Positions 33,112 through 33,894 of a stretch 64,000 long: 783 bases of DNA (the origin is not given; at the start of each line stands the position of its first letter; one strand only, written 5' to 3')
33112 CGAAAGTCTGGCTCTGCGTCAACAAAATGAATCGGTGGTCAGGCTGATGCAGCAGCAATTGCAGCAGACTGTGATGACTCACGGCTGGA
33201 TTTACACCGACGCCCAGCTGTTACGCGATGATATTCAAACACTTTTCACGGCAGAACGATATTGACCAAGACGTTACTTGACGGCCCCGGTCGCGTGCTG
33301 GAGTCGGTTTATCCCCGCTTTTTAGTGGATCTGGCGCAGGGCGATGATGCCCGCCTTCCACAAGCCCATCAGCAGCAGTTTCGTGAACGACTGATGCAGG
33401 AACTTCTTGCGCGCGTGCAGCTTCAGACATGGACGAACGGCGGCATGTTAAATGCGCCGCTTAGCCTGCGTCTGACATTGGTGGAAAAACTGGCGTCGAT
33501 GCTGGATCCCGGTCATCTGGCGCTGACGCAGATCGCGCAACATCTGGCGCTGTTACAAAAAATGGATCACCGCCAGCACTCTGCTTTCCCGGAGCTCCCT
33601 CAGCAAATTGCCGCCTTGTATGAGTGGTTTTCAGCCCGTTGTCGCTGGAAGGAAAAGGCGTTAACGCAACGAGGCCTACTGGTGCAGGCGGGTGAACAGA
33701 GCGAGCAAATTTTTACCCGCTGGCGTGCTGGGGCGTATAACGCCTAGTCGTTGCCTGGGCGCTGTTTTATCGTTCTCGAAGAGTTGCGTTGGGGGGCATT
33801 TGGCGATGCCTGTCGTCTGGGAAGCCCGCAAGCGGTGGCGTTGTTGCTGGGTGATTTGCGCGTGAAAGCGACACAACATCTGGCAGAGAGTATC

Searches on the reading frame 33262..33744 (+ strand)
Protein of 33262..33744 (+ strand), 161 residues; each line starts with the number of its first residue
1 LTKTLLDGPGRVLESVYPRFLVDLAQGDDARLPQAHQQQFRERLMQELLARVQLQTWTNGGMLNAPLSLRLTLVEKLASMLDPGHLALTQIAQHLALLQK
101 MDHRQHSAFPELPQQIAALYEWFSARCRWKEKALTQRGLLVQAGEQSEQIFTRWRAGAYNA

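Call 12: list_cluster_members(proteins=[window:33262-33744:+, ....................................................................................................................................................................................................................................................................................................])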
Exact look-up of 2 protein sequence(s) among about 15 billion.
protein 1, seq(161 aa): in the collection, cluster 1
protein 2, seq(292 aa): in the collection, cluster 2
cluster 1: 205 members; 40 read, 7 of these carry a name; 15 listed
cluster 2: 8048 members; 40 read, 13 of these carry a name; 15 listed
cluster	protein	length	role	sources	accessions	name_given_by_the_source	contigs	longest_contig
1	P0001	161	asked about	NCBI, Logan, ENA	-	-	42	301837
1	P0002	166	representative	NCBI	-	-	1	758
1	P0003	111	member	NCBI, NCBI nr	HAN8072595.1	TPA: hypothetical protein IF898_004366, partial [Escherichia coli] | hypothetical protein [Escherichia coli]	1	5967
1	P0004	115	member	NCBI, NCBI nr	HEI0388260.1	TPA: hypothetical protein SIE85_002698, partial [Escherichia coli] | hypothetical protein [Escherichia coli]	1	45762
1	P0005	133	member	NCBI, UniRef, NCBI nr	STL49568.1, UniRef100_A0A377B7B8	mutational suppressor of yhjH motility mutation, function uncharacterised [Escherichia ... | Mutational suppressor of yhjH motility mutation, function uncharacterized n=1 ...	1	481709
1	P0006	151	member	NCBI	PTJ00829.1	hypothetical protein BU069_16365, partial [Staphylococcus succinus]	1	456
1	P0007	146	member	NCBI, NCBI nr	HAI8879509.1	TPA: hypothetical protein HKA24_000742, partial [Escherichia coli] | hypothetical protein [Escherichia coli]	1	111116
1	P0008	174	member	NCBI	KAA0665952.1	hypothetical protein E2K61_21235, partial [Escherichia coli]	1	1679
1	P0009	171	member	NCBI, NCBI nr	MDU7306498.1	MAG: diguanylate cyclase regulator RdcB family protein, partial [Escherichia coli] | diguanylate cyclase regulator RdcB family protein [Escherichia coli]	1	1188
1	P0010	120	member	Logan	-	-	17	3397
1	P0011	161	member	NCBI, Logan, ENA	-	-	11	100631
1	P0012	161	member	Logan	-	-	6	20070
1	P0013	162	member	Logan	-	-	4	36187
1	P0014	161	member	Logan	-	-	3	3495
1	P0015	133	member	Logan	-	-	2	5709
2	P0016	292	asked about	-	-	hypothetical protein DKN91_00875 [Escherichia coli] | Mutational suppressor of yhjH motility mutation, function uncharacterized n=4 ... | YjcZ-like family protein [Escherichia coli]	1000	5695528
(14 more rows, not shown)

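Call 13: find_encoding_contigs(protein=P0001, flank=3000, max_places=10)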
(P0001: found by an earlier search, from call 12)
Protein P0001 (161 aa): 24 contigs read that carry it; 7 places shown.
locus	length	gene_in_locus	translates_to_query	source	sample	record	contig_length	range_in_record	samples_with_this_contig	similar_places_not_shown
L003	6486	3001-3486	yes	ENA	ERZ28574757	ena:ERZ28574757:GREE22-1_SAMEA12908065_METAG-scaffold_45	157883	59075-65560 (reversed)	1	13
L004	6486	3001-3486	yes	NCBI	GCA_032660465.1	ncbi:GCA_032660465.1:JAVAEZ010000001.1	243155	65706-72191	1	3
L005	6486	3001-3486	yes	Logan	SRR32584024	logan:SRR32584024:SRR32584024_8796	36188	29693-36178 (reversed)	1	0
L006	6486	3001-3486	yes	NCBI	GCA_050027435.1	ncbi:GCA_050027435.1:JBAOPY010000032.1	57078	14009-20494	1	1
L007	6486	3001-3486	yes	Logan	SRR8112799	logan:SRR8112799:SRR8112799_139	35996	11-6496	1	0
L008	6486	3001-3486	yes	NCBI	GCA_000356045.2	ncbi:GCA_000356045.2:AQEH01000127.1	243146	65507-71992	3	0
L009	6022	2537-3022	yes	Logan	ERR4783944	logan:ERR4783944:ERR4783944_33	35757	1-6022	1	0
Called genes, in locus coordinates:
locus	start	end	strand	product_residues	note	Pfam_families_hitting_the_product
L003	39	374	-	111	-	PF08274:Zn_Ribbon_YjdM, PF11781:Zn_ribbon_RRN7 (faint), PF08271:Zn_Ribbon_TF (weak), PF03831:YjdM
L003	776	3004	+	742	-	PF00350:Dynamin_N, PF01926:MMR_HSR1 (faint)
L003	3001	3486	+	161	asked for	PF13990:YjcZ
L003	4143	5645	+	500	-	PF00083:Sugar_tr, PF07690:MFS_1, PF13347:MFS_2, PF07690:MFS_1, PF08946:Osmo_CC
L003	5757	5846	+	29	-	PF28106:PmrR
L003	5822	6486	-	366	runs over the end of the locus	PF26769:HAMP_PhoQ (faint), PF00512:HisKA, PF02518:HATPase_c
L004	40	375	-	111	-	PF08274:Zn_Ribbon_YjdM, PF11781:Zn_ribbon_RRN7 (faint), PF08271:Zn_Ribbon_TF (weak), PF03831:YjdM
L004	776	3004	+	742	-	PF00350:Dynamin_N, PF01926:MMR_HSR1 (faint)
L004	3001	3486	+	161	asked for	PF13990:YjcZ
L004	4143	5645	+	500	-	PF00083:Sugar_tr, PF07690:MFS_1, PF13347:MFS_2, PF07690:MFS_1, PF08946:Osmo_CC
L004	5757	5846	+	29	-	PF28106:PmrR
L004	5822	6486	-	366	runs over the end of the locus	PF26769:HAMP_PhoQ (faint), PF00512:HisKA, PF02518:HATPase_c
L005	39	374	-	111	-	PF08274:Zn_Ribbon_YjdM, PF11781:Zn_ribbon_RRN7 (faint), PF08271:Zn_Ribbon_TF (weak), PF03831:YjdM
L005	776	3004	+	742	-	PF00350:Dynamin_N, PF01926:MMR_HSR1 (faint)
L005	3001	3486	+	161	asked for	PF13990:YjcZ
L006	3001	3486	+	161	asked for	PF13990:YjcZ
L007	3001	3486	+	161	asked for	PF13990:YjcZ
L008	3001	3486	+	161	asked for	PF13990:YjcZ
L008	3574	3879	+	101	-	PF13990:YjcZ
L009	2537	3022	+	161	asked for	PF13990:YjcZ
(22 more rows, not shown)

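Call 16: find_encoding_contigs(protein=P0011, flank=3000, max_places=4)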
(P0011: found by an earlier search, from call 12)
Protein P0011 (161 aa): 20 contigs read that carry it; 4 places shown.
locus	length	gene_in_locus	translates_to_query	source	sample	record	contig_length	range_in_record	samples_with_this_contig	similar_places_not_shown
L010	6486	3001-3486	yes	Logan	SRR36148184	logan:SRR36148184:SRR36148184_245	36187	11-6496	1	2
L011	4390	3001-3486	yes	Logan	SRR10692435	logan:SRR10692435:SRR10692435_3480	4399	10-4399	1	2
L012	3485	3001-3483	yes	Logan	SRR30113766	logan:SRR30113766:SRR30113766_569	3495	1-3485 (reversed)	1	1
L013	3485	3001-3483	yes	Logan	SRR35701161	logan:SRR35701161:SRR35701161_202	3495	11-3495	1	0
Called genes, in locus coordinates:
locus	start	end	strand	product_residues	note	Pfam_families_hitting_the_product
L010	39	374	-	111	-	PF08274:Zn_Ribbon_YjdM, PF11781:Zn_ribbon_RRN7 (faint), PF08271:Zn_Ribbon_TF (weak), PF03831:YjdM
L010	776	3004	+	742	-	PF00350:Dynamin_N, PF01926:MMR_HSR1 (faint)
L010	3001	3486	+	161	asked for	PF13990:YjcZ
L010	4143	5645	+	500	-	PF00083:Sugar_tr, PF07690:MFS_1, PF13347:MFS_2, PF07690:MFS_1, PF08946:Osmo_CC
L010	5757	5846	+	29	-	PF28106:PmrR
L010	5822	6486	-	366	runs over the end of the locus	PF26769:HAMP_PhoQ (faint), PF00512:HisKA, PF02518:HATPase_c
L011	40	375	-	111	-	PF08274:Zn_Ribbon_YjdM, PF11781:Zn_ribbon_RRN7 (faint), PF08271:Zn_Ribbon_TF (weak), PF03831:YjdM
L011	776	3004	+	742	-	PF00350:Dynamin_N, PF01926:MMR_HSR1 (faint)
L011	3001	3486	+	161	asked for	PF13990:YjcZ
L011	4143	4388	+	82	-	?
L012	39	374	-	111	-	PF08274:Zn_Ribbon_YjdM, PF11781:Zn_ribbon_RRN7 (faint), PF08271:Zn_Ribbon_TF (weak), PF03831:YjdM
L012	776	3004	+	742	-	PF00350:Dynamin_N, PF01926:MMR_HSR1 (faint)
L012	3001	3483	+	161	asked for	PF13990:YjcZ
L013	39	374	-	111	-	PF08274:Zn_Ribbon_YjdM, PF11781:Zn_ribbon_RRN7 (faint), PF08271:Zn_Ribbon_TF (weak), PF03831:YjdM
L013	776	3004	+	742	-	PF00350:Dynamin_N, PF01926:MMR_HSR1 (faint)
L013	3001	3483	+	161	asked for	PF13990:YjcZ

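Call 17: find_encoding_contigs(protein=P0012, flank=3000, max_places=4)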
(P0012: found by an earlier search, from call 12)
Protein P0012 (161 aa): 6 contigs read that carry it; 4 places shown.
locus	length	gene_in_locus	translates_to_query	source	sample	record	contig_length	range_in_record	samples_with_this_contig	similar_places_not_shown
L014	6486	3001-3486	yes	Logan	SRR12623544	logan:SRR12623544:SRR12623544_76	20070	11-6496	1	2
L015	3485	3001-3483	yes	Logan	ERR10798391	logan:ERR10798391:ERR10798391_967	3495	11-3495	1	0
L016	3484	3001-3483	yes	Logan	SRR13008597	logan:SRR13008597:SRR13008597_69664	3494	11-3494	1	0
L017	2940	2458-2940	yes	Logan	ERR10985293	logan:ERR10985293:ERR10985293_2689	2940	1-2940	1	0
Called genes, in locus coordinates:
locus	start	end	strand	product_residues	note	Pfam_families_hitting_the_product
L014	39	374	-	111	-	PF08274:Zn_Ribbon_YjdM, PF11781:Zn_ribbon_RRN7 (faint), PF08271:Zn_Ribbon_TF (weak), PF03831:YjdM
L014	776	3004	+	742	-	PF00350:Dynamin_N, PF01926:MMR_HSR1 (faint)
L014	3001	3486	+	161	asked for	PF13990:YjcZ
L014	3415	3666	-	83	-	-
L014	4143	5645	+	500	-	PF00083:Sugar_tr, PF07690:MFS_1, PF13347:MFS_2, PF07690:MFS_1, PF08946:Osmo_CC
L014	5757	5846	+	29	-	PF28106:PmrR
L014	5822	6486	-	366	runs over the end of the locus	PF26769:HAMP_PhoQ (faint), PF00512:HisKA, PF02518:HATPase_c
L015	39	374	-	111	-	PF08274:Zn_Ribbon_YjdM, PF11781:Zn_ribbon_RRN7 (faint), PF08271:Zn_Ribbon_TF (weak), PF03831:YjdM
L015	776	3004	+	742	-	PF00350:Dynamin_N, PF01926:MMR_HSR1 (faint)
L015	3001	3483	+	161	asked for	PF13990:YjcZ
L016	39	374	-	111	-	PF08274:Zn_Ribbon_YjdM, PF11781:Zn_ribbon_RRN7 (faint), PF08271:Zn_Ribbon_TF (weak), PF03831:YjdM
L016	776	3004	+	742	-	PF00350:Dynamin_N, PF01926:MMR_HSR1 (faint)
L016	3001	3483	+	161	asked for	PF13990:YjcZ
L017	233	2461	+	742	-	PF00350:Dynamin_N, PF01926:MMR_HSR1 (faint)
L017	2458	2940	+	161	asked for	PF13990:YjcZ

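Call 18: find_encoding_contigs(protein=P0014, flank=3000, max_places=4)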
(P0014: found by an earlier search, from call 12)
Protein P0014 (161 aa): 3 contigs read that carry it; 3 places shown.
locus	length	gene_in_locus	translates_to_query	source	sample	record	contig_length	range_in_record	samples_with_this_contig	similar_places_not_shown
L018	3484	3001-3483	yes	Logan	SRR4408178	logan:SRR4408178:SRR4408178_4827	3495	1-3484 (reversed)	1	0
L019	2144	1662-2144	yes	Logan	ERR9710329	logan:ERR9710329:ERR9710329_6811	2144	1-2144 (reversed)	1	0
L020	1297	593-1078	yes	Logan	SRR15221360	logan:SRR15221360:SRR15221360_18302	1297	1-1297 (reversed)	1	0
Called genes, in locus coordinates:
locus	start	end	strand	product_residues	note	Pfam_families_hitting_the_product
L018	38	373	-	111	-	PF08274:Zn_Ribbon_YjdM, PF11781:Zn_ribbon_RRN7 (faint), PF08271:Zn_Ribbon_TF (weak), PF03831:YjdM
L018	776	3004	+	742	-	PF00350:Dynamin_N, PF01926:MMR_HSR1 (faint)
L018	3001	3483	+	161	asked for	PF13990:YjcZ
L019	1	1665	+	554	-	?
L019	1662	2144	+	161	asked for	PF13990:YjcZ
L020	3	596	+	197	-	?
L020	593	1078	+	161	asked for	PF13990:YjcZ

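Call 32: search_protein_families(library=pfam, proteins=[P0016, P0001], max_evalue=0.01)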
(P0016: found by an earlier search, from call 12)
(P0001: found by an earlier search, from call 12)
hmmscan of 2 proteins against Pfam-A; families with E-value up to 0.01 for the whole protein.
P0016 (292 aa): 1 family
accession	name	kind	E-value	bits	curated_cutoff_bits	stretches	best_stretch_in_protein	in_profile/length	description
PF13990.11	YjcZ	-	3.8e-144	479.5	27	1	21-287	1-272/272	YjcZ-like protein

P0001 (161 aa): 1 family
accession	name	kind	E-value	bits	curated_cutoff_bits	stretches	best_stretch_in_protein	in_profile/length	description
PF13990.11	YjcZ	-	3e-65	220.7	27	1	21-161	1-146/272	YjcZ-like protein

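Call 33: search_protein_families(library=ncbifam, proteins=[P0016, P0001], max_evalue=0.01)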
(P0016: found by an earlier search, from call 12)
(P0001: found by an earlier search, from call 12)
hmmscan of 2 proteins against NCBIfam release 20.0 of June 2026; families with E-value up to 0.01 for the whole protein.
P0016 (292 aa): 0 families

P0001 (161 aa): 0 families

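Call 34: find_homologous_proteins(query=P0016, max_evalue=0.00001)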
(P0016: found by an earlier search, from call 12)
Query P0016 (292 aa): 229 proteins with E <= 0.00001 among 3240 candidates; the best 120 are listed.
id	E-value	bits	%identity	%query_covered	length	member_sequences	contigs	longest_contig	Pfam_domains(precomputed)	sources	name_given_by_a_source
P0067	0.0e+0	1047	97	96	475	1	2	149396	PF13990.11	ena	-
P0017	2.8e-191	652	98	100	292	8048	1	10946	PF13990.11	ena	-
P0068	3.3e-186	635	97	100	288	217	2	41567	PF13990.11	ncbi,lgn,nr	ncbi:YjcZ-like family protein [Escherichia coli]|nr:YjcZ-like family protein [Escherichia coli]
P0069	1.1e-176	604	91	99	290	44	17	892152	PF13990.11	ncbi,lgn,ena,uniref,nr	ncbi:YjcZ-like family protein [Escherichia ruysiae]|uniref:diguanylate cyclase regulator RdcB family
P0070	6.9e-175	598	90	99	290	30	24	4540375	PF13990.11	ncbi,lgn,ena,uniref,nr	ncbi:hypothetical protein EATG_02185 [Escherichia coli H605]|uniref:YjcZ-like family protein n=2 Tax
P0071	4.1e-172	589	92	100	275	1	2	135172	PF13990.11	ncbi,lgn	ncbi:diguanylate cyclase regulator RdcB family protein [Escherichia coli]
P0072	4.7e-172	589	89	99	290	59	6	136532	PF13990.11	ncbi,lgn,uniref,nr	ncbi:YjcZ-like family protein [Escherichia marmotae]|uniref:YjcZ-like family protein n=1 Tax=Escheri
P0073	3.6e-169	579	88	100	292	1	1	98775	PF13990.11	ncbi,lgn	ncbi:YjcZ-like family protein [Escherichia coli]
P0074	6.5e-168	575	87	100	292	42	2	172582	PF13990.11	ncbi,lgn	-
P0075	6.7e-168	575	90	100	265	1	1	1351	PF13990.11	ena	-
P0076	1.3e-165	568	90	100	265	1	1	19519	PF13990.11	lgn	-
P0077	1.0e-161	555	84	100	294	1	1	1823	PF13990.11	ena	-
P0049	4.6e-161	553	98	85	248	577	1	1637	PF13990.11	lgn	-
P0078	5.3e-157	539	83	98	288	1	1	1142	PF13990.11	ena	-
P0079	6.9e-155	532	81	99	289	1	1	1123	PF13990.11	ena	-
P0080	1.1e-141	489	76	100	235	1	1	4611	PF13990.11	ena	-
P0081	7.4e-140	483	76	100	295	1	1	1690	PF13990.11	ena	-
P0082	4.2e-138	477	61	100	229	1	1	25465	PF13990.11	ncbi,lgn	ncbi:hypothetical protein ABW459_003597 [Escherichia coli]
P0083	1.2e-136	472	97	72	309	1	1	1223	PF13990.11,PF00083.31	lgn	-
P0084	1.0e-135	469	97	72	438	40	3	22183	PF13990.11,PF00350.30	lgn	-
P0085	5.6e-135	467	97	72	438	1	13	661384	PF13990.11,PF00350.30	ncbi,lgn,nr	ncbi:TPA: dynamin family protein [Escherichia coli]|nr:hypothetical protein [Escherichia coli] HAI67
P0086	2.2e-126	439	97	67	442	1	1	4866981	PF13990.11,PF00350.30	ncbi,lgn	-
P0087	2.6e-120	419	86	78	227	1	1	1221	PF13990.11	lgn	-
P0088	6.0e-118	411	63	98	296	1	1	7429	PF13990.11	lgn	-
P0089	5.7e-117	408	62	98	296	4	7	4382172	PF13990.11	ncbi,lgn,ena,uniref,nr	ncbi:diguanylate cyclase regulator RdcB family protein [Citrobacter sp. RHB25-C09]|uniref:diguanylat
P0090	1.0e-116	407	92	45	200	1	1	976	PF13990.11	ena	-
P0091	1.3e-116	407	99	62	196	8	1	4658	PF13990.11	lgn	-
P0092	1.5e-116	407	63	98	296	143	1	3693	PF13990.11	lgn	-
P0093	6.2e-116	405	62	99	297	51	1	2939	PF13990.11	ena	-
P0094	9.4e-116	404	62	99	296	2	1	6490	PF13990.11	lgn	-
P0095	6.4e-113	395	62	98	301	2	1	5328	PF13990.11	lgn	-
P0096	3.6e-112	392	99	61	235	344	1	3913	PF13990.11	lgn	-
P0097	3.9e-112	392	98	60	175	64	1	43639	PF13990.11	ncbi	ncbi:TPA: diguanylate cyclase regulator RdcB family protein, partial [Escherichia coli]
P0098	2.6e-111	389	84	74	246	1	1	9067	PF13990.11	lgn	-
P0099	4.2e-111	389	61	98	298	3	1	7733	PF13990.11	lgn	-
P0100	2.3e-110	386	60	99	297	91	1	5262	PF13990.11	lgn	-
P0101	3.8e-110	386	60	99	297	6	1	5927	PF13990.11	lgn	-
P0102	4.3e-110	385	60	99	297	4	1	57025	PF13990.11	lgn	-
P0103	4.3e-110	385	59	100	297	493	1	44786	PF13990.11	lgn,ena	-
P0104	4.4e-110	385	59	99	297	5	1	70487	PF13990.11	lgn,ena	-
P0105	4.7e-110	385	59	99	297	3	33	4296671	PF13990.11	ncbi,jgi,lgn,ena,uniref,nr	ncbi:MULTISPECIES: diguanylate cyclase regulator RdcB family protein [Citrobacter]|uniref:diguanylat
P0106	5.0e-110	385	61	99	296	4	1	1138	PF13990.11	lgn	-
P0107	2.4e-109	383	59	99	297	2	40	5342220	PF13990.11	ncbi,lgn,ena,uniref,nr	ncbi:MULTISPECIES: diguanylate cyclase regulator RdcB family protein [Citrobacter]|uniref:diguanylat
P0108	4.1e-109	382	60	99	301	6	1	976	PF13990.11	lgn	-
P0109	5.1e-109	382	59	99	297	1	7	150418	PF13990.11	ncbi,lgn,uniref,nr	ncbi:YjcZ-like family protein [Citrobacter meridianamericanus]|uniref:YjcZ-like family protein n=2 T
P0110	5.5e-109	382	59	99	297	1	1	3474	PF13990.11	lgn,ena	-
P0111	6.7e-109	381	59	99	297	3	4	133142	PF13990.11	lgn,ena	-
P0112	1.5e-108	380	60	99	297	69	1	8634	PF13990.11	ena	-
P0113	1.7e-108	380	60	99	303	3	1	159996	PF13990.11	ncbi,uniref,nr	ncbi:diguanylate cyclase regulator RdcB family protein [Citrobacter sp. S2-9]|uniref:Diguanylate cyc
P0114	1.8e-108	380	59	99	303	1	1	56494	PF13990.11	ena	-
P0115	3.7e-108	379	60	99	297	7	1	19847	PF13990.11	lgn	-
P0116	3.7e-108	379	59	99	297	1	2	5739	PF13990.11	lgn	-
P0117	5.8e-108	378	59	99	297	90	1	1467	PF13990.11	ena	-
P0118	6.9e-108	378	59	99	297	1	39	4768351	PF13990.11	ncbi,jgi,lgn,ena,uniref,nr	ncbi:hypothetical protein FDW86_00675 [Citrobacter sp. wls828]|uniref:YjcZ-like family protein n=2 T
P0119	6.9e-108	378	59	99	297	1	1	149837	PF13990.11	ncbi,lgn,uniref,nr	ncbi:diguanylate cyclase regulator RdcB family protein [Citrobacter youngae]|uniref:diguanylate cycl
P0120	7.9e-108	378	59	99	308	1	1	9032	PF13990.11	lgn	-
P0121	1.1e-107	377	59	99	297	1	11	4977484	PF13990.11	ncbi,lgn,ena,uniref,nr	ncbi:diguanylate cyclase regulator RdcB family protein [Citrobacter sp. FDAARGOS_156]|uniref:diguany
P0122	1.1e-107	377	59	99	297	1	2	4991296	PF13990.11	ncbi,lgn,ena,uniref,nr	ncbi:diguanylate cyclase regulator RdcB family protein [Citrobacter youngae]|uniref:diguanylate cycl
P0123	1.6e-107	377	59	99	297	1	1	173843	PF13990.11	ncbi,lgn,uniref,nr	ncbi:hypothetical protein I5370_19885 [Citrobacter sp. FDAARGOS_156]|uniref:diguanylate cyclase regu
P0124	2.0e-107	377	59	99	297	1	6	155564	PF13990.11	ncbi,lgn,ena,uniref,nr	ncbi:TPA: hypothetical protein R8G72_004296 [Citrobacter youngae]|uniref:diguanylate cyclase regulat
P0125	2.6e-107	376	59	99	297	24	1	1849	PF13990.11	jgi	-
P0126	3.1e-107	376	59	99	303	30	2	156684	PF13990.11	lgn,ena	-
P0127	8.0e-107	375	59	99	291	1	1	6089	PF13990.11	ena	-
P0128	1.8e-106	373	59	98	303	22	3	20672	PF13990.11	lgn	-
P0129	2.0e-106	373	61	99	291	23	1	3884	PF13990.11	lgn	-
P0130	5.8e-106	372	58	98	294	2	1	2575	PF13990.11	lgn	-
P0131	1.3e-105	371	59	99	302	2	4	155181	PF13990.11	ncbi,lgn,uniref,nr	ncbi:YjcZ-like family protein [Citrobacter sp. Awk 4]|uniref:diguanylate cyclase regulator RdcB fami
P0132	1.9e-105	370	59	98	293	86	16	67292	PF13990.11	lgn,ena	-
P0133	3.8e-105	369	60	99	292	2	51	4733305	PF13990.11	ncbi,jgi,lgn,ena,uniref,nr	ncbi:diguanylate cyclase regulator RdcB family protein [Enterobacter cloacae complex sp. 2024EL-0021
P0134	7.0e-105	368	58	99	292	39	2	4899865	PF13990.11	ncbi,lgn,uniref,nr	ncbi:diguanylate cyclase regulator RdcB family protein [Kosakonia pseudosacchari]|uniref:YjcZ-like p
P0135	9.6e-105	368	60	99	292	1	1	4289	PF13990.11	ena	-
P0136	1.3e-104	367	60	99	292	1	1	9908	PF13990.11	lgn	-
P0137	1.7e-104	367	59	99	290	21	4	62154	PF13990.11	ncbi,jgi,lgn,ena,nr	ncbi:YjcZ-like protein [Kosakonia sacchari]|nr:YjcZ-like protein [Kosakonia sacchari]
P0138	2.8e-103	363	58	98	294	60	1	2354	PF13990.11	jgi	-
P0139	5.1e-103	362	57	99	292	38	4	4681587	PF13990.11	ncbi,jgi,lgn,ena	-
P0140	2.9e-102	360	91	63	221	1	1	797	PF13990.11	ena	-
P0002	3.6e-102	359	99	57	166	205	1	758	PF13990.11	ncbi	-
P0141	4.3e-102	359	99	55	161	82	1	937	PF13990.11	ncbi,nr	ncbi:YjcZ-like family protein, partial [Escherichia coli]|nr:YjcZ-like family protein [Escherichia c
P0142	4.3e-102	359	57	98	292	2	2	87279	PF13990.11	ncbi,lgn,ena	-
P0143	5.2e-102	359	59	98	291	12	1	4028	PF13990.11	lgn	-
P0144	7.0e-102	358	58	98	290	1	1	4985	PF13990.11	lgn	-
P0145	7.2e-102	358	58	99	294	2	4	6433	PF13990.11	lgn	-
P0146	9.8e-102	358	58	99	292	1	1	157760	PF13990.11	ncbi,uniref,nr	ncbi:diguanylate cyclase regulator RdcB family protein [Enterobacter sp. Bisph1]|uniref:diguanylate 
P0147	1.1e-101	358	58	98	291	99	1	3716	PF13990.11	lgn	-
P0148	1.3e-101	357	59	98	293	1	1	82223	PF13990.11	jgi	-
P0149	2.0e-101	357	57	99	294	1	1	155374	PF13990.11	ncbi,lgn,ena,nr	nr:diguanylate cyclase regulator RdcB family protein [uncultured Enterobacter sp.]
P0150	2.7e-101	357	57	99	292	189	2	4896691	PF13990.11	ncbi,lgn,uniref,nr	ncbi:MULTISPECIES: diguanylate cyclase regulator RdcB family protein [Enterobacter cloacae complex]|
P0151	6.0e-101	355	57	99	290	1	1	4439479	PF13990.11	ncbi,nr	ncbi:diguanylate cyclase regulator RdcB family protein [Kosakonia sp. H02]|nr:diguanylate cyclase re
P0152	7.0e-101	355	57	100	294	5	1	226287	PF13990.11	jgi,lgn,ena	jgi:hypothetical protein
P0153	1.2e-100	354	57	99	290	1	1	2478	PF13990.11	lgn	-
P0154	1.7e-100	354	84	67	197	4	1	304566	PF13990.11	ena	-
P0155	2.3e-100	353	57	99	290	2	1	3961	PF13990.11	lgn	-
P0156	2.6e-100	353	57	99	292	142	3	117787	PF13990.11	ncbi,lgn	-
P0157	3.1e-100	353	57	99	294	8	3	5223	PF13990.11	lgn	-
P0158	5.4e-100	352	58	99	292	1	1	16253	PF13990.11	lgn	-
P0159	6.1e-100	352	57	98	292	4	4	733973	PF13990.11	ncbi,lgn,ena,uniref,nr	ncbi:hypothetical protein [Metakosakonia massiliensis]|uniref:YjcZ-like protein n=1 Tax=Phytobacter 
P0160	6.1e-100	352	56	99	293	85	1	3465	PF13990.11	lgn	-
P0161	1.1e-99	351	98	56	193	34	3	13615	PF13990.11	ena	-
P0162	6.9e-99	349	57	99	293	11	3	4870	PF13990.11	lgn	-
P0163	1.1e-98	348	57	99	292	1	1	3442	PF13990.11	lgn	-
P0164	1.7e-98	347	57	99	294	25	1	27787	PF13990.11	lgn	-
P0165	2.0e-98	347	58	92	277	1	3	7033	PF13990.11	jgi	jgi:predicted transcriptional regulator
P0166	2.9e-98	347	56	98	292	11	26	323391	PF13990.11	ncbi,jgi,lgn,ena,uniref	ncbi:diguanylate cyclase regulator RdcB family protein [Huaxiibacter chinensis]|uniref:diguanylate c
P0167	3.1e-98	346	55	99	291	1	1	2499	PF13990.11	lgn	-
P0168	5.8e-98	346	56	99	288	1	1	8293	PF13990.11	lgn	-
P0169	5.9e-98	346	58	99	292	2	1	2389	PF13990.11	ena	-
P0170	7.1e-98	345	57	99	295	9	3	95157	PF13990.11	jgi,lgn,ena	-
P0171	1.6e-96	341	98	54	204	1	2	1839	PF13990.11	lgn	-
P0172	1.6e-96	341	89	61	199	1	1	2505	PF13990.11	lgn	-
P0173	1.2e-95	338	55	99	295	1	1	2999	PF13990.11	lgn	-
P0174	3.7e-95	336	57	98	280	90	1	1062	PF13990.11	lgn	-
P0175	4.7e-95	336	55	99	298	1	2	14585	PF13990.11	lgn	-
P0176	7.5e-95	335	55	98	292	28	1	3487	PF13990.11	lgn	-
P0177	1.7e-94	334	56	98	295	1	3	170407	PF13990.11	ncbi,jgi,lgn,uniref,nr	ncbi:diguanylate cyclase regulator RdcB family protein [Superficieibacter sp.]|uniref:diguanylate cy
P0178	4.0e-94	333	54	99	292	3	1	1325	PF13990.11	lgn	-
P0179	8.3e-93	329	61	86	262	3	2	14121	PF13990.11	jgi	jgi:hypothetical protein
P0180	1.6e-92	328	54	98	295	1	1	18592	PF13990.11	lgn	-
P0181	1.9e-92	327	53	98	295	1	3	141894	PF13990.11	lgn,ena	-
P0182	1.9e-92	327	54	98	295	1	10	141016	PF13990.11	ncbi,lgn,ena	-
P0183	1.9e-92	327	54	98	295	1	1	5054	PF13990.11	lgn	-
